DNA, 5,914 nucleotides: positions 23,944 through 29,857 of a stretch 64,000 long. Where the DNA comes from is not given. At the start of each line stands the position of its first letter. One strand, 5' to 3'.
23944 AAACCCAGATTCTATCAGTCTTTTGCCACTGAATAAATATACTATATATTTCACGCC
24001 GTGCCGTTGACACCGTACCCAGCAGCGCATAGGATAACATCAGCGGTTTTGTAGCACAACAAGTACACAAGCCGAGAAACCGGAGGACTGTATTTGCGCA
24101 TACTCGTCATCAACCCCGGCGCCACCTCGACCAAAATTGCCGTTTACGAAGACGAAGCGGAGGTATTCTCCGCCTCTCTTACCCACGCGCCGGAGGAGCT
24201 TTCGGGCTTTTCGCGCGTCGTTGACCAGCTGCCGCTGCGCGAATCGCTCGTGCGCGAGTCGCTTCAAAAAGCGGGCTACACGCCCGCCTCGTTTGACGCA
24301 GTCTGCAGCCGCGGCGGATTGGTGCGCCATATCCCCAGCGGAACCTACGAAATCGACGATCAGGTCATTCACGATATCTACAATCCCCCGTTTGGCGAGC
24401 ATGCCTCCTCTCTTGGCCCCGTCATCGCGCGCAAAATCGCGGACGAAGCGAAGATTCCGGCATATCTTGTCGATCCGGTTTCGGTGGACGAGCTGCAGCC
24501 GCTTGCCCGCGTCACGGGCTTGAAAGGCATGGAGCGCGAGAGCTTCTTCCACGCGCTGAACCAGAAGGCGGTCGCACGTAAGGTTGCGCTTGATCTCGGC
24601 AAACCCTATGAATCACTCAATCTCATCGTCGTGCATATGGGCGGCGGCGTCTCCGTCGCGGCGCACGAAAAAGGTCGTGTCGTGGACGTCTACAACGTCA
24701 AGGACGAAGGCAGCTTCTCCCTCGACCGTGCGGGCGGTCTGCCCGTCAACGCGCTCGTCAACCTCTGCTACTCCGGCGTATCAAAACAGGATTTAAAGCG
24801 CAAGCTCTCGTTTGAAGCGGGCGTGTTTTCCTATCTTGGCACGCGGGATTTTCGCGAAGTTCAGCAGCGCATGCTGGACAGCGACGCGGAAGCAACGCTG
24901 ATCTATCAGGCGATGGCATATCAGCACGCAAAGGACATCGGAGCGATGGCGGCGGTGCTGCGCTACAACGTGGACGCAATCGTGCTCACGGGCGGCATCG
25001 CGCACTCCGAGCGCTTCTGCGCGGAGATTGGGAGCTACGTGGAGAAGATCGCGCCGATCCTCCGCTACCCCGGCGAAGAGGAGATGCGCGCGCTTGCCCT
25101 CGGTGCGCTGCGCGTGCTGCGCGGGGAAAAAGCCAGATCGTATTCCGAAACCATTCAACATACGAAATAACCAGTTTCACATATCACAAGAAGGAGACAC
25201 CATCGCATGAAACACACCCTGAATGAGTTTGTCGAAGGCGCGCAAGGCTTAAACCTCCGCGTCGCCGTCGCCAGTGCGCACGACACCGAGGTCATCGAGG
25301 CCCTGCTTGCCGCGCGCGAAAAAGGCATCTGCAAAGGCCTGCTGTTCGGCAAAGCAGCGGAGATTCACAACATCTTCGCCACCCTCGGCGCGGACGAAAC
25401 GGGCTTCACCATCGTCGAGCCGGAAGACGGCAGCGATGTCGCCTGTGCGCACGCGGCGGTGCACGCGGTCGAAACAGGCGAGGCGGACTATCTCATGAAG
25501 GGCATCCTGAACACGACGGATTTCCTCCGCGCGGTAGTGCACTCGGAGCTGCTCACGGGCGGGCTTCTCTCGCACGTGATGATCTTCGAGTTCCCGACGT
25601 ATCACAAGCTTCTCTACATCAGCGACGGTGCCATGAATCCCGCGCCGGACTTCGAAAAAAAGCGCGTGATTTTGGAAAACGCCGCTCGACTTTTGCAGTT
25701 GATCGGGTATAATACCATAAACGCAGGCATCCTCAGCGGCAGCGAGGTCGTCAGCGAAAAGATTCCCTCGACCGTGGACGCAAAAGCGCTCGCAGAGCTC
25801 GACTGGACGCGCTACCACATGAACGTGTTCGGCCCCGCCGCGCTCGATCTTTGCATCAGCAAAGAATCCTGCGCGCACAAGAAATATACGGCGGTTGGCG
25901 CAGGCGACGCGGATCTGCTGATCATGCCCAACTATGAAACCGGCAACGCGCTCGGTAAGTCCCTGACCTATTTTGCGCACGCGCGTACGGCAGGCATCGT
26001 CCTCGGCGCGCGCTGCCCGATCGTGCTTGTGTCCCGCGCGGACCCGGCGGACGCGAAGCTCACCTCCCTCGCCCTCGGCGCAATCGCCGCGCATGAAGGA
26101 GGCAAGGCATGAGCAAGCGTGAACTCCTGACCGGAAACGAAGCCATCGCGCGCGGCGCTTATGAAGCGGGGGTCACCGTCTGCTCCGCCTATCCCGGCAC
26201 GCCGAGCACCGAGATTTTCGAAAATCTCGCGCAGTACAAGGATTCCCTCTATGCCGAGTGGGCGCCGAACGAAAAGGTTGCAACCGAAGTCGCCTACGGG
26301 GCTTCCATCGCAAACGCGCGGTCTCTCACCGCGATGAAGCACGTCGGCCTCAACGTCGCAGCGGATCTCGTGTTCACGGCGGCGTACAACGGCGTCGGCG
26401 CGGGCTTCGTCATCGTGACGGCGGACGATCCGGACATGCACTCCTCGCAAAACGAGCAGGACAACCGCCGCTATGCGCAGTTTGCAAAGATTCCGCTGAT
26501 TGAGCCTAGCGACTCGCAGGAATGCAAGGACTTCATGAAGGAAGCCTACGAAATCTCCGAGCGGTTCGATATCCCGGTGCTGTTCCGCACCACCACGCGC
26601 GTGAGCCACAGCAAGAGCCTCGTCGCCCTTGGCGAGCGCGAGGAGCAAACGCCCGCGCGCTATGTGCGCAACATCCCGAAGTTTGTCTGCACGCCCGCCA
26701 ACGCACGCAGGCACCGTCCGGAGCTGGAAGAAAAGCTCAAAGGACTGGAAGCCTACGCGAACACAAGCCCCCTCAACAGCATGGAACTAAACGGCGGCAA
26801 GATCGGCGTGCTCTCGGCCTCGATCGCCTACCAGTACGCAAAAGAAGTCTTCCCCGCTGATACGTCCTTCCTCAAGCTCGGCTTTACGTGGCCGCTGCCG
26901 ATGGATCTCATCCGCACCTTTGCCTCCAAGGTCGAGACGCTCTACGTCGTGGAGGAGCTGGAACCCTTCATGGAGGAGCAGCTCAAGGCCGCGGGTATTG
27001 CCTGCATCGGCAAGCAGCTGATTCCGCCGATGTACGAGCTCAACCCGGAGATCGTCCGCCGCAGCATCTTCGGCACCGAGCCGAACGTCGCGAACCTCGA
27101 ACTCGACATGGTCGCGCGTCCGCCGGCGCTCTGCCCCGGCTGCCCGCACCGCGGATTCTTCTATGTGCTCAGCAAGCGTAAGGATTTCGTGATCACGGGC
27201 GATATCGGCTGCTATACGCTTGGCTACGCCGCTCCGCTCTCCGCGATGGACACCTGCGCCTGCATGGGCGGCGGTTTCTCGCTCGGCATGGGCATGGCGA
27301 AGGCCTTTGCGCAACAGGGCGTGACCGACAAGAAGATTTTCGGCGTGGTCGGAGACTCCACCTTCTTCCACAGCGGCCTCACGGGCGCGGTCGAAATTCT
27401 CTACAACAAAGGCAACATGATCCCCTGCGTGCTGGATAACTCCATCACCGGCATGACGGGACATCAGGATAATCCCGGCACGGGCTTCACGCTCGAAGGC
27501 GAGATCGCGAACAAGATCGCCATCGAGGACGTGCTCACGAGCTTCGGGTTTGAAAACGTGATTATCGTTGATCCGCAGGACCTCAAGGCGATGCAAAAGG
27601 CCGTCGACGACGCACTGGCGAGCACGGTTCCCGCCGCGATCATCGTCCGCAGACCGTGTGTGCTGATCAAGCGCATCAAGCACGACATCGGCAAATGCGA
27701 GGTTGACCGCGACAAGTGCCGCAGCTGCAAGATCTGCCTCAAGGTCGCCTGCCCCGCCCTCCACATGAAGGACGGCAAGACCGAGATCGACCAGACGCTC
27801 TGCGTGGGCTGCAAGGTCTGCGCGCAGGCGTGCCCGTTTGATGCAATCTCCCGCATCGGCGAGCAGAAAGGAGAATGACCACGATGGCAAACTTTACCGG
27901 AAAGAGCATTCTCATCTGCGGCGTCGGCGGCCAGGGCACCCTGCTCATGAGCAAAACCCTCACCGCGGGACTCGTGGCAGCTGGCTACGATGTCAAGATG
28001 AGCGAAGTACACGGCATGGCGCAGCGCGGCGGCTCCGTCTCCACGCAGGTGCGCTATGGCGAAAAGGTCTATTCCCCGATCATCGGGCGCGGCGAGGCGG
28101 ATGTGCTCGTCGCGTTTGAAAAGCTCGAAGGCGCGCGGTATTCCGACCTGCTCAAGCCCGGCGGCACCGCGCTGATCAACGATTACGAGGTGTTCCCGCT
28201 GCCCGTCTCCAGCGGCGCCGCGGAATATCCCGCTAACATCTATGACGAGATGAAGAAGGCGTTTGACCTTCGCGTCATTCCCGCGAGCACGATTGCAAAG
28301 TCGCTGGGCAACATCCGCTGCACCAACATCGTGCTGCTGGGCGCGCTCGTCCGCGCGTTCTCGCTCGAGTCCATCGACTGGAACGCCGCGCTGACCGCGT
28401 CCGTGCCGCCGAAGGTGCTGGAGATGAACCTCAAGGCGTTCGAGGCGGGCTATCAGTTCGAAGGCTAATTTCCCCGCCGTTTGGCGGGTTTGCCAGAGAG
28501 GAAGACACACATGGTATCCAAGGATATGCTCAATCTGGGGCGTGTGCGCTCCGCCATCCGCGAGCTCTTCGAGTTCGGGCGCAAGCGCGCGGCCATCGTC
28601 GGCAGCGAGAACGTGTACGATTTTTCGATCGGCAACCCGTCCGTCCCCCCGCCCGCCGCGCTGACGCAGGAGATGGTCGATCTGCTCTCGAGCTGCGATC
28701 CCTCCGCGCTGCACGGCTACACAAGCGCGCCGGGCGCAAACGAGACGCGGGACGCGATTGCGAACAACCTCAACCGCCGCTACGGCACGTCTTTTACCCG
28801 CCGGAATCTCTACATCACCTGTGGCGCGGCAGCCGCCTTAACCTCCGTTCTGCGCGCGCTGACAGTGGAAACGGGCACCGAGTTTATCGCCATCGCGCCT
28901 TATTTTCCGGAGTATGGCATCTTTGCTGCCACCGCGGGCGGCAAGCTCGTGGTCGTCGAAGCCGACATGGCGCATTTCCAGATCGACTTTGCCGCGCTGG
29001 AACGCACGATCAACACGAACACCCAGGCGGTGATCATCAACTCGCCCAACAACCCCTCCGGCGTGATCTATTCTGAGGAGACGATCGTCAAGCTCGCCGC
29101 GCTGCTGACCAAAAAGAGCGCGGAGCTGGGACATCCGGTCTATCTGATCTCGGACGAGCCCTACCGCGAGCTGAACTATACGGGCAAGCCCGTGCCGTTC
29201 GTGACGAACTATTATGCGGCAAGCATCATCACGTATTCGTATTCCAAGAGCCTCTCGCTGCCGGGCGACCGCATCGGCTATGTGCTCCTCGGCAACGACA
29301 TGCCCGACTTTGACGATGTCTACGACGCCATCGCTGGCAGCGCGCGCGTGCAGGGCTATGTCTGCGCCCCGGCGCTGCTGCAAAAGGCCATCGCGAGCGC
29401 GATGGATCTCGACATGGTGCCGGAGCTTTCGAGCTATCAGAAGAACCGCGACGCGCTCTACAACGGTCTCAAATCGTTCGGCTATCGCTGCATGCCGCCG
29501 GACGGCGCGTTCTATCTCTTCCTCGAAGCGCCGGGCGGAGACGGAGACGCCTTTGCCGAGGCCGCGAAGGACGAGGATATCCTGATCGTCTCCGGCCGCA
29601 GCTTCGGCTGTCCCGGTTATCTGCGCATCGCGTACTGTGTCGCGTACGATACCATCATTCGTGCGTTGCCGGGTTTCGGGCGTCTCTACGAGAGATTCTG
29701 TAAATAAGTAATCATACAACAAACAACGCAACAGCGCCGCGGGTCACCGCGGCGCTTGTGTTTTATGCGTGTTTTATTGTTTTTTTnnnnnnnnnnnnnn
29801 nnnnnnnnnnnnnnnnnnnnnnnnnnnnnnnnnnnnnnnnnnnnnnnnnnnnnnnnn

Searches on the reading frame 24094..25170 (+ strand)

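Call 27: search_protein_families(library=pfam, proteins=[window:24094-25170:+], max_evalue=0.0001)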
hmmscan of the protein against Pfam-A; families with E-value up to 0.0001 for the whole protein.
window:24094-25170:+ (358 aa): 1 family
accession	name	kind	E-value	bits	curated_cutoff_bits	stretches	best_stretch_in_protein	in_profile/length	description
PF00871.23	Acetate_kinase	-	5.8e-20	71.7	22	1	152-309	177-339/392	Acetokinase family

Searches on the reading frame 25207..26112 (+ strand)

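Call 27: search_protein_families(library=pfam, proteins=[window:25207-26112:+], max_evalue=0.0001)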
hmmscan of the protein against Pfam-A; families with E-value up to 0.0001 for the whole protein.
window:25207-26112:+ (301 aa): 1 family
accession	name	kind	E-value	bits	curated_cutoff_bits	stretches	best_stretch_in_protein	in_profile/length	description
PF01515.24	PTA_PTB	-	2.5e-35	122.8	24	1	82-290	106-317/319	Phosphate acetyl/butaryl transferase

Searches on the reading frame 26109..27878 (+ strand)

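Call 8: search_protein_families(library=pfam, proteins=[window:26109-27878:+], max_evalue=0.001)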
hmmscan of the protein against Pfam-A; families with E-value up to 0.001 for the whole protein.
window:26109-27878:+ (589 aa): 8 families
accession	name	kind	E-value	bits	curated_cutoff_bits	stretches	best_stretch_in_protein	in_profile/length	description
PF02775.26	TPP_enzyme_C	-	1.5e-18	67.5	21.9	1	365-513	1-151/151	Thiamine pyrophosphate enzyme, C-terminal TPP binding domain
PF01855.24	POR_N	-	6.7e-15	55.9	27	1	16-180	2-173/231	Pyruvate flavodoxin/ferredoxin oxidoreductase, thiamine diP-bdg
PF00037.32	Fer4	-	6.6e-08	32.5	21.1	1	559-581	2-24/24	4Fe-4S binding domain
PF12797.12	Fer4_2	-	8.9e-08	32.1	24.5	1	557-577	2-22/22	4Fe-4S binding domain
PF12837.12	Fer4_6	-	5e-06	26.7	25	1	559-580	3-24/24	4Fe-4S binding domain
PF13237.11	Fer4_10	-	8.2e-05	22.9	25.5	1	532-576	4-53/53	4Fe-4S dicluster domain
PF14697.11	Fer4_21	-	0.00011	22.7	35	1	531-580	2-57/59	4Fe-4S dicluster domain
PF12838.12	Fer4_7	-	0.0003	21.6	27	1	536-579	1-52/52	4Fe-4S dicluster domain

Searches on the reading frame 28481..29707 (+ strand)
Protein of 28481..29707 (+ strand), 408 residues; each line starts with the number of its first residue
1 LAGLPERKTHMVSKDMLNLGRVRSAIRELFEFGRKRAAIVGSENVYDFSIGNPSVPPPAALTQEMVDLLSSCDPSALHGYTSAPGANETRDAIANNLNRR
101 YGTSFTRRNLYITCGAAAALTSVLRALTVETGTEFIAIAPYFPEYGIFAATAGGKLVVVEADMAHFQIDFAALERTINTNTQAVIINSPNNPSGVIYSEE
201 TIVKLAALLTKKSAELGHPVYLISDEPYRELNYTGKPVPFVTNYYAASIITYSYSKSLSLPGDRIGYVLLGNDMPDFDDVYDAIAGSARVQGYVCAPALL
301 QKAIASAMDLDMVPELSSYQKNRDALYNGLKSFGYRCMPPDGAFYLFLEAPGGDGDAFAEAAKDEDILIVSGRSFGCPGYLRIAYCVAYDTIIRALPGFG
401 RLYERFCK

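Call 27: search_protein_families(library=pfam, proteins=[window:28481-29707:+], max_evalue=0.0001)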
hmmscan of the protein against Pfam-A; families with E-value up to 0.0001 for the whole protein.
window:28481-29707:+ (408 aa): 2 families
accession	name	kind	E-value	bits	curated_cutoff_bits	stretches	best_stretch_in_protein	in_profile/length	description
PF00155.27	Aminotran_1_2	-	5.5e-51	174.3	19.7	1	44-386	2-348/361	Aminotransferase class I and II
PF01041.23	DegT_DnrJ_EryC1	-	1.1e-05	25.3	19.8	1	113-186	45-118/360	DegT/DnrJ/EryC1/StrS aminotransferase family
